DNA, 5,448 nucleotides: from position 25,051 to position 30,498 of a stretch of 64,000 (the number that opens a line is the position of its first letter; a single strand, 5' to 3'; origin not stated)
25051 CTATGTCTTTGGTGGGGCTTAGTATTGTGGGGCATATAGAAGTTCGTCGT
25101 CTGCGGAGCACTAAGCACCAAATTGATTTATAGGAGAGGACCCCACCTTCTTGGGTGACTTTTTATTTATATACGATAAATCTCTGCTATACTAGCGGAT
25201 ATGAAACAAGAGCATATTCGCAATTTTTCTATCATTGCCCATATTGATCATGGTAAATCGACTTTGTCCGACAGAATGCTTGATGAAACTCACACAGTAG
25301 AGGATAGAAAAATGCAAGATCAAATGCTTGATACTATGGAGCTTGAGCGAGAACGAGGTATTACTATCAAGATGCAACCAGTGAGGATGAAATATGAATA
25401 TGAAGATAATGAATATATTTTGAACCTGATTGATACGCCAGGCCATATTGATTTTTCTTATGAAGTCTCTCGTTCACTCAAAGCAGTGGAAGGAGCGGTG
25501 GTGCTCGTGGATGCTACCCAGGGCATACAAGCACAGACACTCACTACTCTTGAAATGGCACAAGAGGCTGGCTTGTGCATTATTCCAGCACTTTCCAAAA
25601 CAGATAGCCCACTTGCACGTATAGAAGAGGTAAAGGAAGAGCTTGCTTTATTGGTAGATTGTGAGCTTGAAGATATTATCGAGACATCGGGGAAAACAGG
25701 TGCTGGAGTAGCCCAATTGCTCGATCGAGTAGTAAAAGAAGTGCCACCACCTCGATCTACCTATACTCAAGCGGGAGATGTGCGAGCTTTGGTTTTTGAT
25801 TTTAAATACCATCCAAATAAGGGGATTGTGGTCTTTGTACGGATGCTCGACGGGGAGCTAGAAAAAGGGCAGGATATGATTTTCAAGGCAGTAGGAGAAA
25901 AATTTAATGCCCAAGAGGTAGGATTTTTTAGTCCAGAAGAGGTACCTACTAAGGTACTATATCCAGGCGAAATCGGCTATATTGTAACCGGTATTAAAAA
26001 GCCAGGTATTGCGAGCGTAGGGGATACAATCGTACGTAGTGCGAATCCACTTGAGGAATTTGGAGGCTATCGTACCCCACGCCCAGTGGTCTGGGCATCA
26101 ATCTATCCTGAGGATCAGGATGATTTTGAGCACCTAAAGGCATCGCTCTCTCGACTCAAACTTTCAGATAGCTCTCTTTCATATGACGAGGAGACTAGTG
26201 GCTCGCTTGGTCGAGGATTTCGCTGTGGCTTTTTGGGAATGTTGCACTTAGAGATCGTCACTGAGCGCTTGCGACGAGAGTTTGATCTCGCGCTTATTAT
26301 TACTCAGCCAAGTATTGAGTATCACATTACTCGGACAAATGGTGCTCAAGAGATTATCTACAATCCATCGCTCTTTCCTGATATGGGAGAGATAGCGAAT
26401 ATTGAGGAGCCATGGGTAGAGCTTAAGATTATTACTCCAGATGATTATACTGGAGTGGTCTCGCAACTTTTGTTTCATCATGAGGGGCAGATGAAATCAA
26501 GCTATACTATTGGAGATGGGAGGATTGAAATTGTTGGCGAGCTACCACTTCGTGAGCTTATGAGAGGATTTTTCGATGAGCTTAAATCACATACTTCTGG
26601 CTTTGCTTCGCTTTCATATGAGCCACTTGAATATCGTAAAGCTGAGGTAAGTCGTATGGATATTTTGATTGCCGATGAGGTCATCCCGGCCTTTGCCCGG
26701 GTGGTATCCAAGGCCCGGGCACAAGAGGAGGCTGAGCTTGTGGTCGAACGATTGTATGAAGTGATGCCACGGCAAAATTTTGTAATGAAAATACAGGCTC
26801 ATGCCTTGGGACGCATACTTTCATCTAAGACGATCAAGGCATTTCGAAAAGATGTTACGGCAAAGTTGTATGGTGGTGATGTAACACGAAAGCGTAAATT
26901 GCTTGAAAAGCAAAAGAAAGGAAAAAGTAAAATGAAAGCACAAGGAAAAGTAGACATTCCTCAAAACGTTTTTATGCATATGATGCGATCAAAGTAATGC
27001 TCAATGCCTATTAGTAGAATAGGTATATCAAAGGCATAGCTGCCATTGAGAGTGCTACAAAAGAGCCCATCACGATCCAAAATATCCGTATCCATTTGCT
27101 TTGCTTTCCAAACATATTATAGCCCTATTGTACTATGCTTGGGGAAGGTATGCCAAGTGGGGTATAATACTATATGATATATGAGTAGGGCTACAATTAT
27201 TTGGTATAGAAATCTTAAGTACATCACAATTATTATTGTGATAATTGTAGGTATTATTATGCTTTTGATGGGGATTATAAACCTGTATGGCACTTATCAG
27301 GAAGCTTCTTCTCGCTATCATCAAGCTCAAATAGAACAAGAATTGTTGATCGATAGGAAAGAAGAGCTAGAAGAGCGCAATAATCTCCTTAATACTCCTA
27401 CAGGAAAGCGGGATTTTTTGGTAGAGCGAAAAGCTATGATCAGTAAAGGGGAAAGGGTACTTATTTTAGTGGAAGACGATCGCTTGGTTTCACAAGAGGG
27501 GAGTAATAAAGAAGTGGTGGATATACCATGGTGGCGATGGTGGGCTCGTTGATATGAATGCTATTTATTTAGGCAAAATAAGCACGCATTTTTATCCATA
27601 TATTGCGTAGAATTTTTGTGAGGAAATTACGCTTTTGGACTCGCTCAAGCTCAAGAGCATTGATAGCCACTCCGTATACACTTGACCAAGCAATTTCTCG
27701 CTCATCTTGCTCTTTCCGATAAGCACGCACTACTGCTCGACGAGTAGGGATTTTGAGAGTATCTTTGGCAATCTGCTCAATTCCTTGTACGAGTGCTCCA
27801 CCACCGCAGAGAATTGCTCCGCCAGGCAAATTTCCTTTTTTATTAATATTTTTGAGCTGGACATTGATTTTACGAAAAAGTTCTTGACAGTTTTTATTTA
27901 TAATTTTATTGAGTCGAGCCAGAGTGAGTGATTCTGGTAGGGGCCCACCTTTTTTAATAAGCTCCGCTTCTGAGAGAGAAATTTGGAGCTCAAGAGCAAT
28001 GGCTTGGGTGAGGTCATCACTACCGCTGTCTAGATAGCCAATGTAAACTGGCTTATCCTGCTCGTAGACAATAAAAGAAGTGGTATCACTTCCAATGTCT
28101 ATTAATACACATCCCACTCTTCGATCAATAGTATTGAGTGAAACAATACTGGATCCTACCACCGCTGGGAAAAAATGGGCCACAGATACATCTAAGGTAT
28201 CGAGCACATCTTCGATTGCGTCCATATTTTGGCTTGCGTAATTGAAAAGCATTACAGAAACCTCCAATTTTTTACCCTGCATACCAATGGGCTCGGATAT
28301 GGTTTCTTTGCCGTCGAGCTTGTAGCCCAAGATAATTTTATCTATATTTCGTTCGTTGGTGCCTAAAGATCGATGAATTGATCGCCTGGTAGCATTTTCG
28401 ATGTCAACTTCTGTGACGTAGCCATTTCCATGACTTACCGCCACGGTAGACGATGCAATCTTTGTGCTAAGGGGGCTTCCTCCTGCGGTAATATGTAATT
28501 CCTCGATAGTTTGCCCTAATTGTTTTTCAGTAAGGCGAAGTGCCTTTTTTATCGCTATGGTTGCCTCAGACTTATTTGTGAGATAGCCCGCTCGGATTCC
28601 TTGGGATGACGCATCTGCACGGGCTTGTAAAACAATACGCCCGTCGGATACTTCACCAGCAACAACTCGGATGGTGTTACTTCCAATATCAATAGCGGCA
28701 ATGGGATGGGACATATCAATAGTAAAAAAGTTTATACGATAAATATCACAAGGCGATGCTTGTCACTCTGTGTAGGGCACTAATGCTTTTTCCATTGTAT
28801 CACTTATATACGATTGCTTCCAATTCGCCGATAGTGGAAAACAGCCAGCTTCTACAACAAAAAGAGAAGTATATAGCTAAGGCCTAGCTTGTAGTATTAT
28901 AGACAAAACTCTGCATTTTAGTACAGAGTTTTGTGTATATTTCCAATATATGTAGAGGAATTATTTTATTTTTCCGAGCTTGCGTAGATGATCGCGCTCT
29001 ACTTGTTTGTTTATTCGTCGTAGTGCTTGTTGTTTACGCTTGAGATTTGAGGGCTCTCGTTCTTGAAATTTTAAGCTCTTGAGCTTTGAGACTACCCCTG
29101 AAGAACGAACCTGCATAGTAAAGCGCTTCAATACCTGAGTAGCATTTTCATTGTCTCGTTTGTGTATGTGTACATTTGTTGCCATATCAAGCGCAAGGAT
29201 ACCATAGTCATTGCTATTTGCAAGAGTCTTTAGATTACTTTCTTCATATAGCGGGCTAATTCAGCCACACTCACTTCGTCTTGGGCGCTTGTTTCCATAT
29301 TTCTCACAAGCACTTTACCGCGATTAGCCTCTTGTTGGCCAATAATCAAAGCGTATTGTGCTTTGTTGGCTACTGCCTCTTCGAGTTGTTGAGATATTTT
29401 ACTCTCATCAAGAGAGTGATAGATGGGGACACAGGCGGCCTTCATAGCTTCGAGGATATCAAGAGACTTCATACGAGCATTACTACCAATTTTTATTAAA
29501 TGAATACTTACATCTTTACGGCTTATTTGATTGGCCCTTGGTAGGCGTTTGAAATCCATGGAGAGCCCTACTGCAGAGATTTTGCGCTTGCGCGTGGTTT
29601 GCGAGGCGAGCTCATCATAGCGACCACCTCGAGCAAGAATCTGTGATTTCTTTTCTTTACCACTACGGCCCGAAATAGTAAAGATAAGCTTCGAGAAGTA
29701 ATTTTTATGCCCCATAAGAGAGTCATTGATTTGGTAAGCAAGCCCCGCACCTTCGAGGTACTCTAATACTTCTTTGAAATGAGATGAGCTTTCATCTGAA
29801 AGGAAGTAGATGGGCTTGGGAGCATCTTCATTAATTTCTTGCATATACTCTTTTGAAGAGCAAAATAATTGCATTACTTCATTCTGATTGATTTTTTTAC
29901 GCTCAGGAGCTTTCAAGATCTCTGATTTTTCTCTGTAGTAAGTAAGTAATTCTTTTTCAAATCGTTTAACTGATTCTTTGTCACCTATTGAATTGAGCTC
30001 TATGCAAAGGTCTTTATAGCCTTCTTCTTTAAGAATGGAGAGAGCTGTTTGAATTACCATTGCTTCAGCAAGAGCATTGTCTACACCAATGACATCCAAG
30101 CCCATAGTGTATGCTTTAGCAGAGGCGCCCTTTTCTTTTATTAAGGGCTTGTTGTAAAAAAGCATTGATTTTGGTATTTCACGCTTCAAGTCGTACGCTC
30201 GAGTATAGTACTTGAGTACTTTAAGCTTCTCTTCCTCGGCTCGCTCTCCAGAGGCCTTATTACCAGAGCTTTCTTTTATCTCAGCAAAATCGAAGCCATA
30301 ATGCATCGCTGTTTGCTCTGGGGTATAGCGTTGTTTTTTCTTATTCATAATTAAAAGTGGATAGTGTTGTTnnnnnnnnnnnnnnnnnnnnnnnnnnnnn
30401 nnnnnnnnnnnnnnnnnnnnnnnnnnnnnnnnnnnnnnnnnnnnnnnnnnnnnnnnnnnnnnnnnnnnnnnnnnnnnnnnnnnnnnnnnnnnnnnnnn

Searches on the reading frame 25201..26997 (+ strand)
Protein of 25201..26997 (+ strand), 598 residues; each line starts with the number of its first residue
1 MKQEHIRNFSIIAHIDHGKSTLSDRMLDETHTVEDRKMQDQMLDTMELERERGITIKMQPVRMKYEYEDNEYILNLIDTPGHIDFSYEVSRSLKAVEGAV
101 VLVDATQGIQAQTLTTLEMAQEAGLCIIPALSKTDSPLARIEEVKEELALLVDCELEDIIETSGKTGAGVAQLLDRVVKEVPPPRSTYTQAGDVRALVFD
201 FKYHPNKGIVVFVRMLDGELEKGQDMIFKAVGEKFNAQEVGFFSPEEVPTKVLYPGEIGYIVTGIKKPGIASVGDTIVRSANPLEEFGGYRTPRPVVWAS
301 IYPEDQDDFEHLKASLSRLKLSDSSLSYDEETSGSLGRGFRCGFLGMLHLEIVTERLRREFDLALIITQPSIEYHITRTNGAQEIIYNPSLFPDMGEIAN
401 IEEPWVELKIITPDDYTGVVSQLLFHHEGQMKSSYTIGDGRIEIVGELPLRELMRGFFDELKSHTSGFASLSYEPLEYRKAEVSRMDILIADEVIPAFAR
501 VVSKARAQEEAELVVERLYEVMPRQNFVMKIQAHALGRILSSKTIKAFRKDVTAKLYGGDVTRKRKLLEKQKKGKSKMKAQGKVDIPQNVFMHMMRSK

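Call 32: search_protein_families(library=pfam, proteins=[window:25201-26997:+], max_evalue=0.0001)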
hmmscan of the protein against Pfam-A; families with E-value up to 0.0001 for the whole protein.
window:25201-26997:+ (598 aa): 5 families
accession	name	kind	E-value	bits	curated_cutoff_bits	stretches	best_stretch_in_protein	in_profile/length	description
PF00009.33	GTP_EFTU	-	6.7e-51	173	26.5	1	5-182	2-187/188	Elongation factor Tu GTP binding domain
PF06421.17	LepA_C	-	1.1e-34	119.2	29.7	1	492-595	3-106/107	GTP-binding protein LepA C-terminus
PF00679.30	EFG_C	-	9.2e-19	67.7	27.9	1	401-487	2-87/89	Elongation factor G C-terminus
PF14492.12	EFG_III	-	1.4e-09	38.3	27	1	293-367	2-73/75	Elongation Factor G, domain III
PF03144.31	GTP_EFTU_D2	-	8.4e-07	29.8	30.3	1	208-277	1-72/73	Elongation factor Tu domain 2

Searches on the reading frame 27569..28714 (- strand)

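Call 32: search_protein_families(library=pfam, proteins=[window:27569-28714:-], max_evalue=0.0001)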
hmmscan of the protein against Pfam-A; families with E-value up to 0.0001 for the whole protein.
window:27569-28714:- (381 aa): 3 families
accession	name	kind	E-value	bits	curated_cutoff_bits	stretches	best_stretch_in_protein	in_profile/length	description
PF14450.12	FtsA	-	1.6e-17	64.5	31.8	1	203-334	1-114/127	Cell division protein FtsA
PF11104.14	PilM_2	-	1.1e-13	51.3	27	1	201-325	181-303/340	Type IV pilus assembly protein PilM;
PF02491.25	SHS2_FTSA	-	4.5e-11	43.4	25.4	1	86-155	8-76/79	SHS2 domain inserted in FTSA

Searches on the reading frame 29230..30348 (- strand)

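Call 30: search_protein_families(library=pfam, proteins=[window:29230-30348:-], max_evalue=0.001)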
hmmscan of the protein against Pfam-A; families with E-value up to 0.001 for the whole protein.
window:29230-30348:- (372 aa): 2 families
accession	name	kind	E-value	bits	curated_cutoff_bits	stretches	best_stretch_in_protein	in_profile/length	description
PF13393.11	tRNA-synt_His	-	2.3e-12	47.2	25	1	72-269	104-308/308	Histidyl-tRNA synthetase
PF03129.25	HGTP_anticodon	-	2e-09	37.9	21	1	289-370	9-93/94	Anticodon binding domain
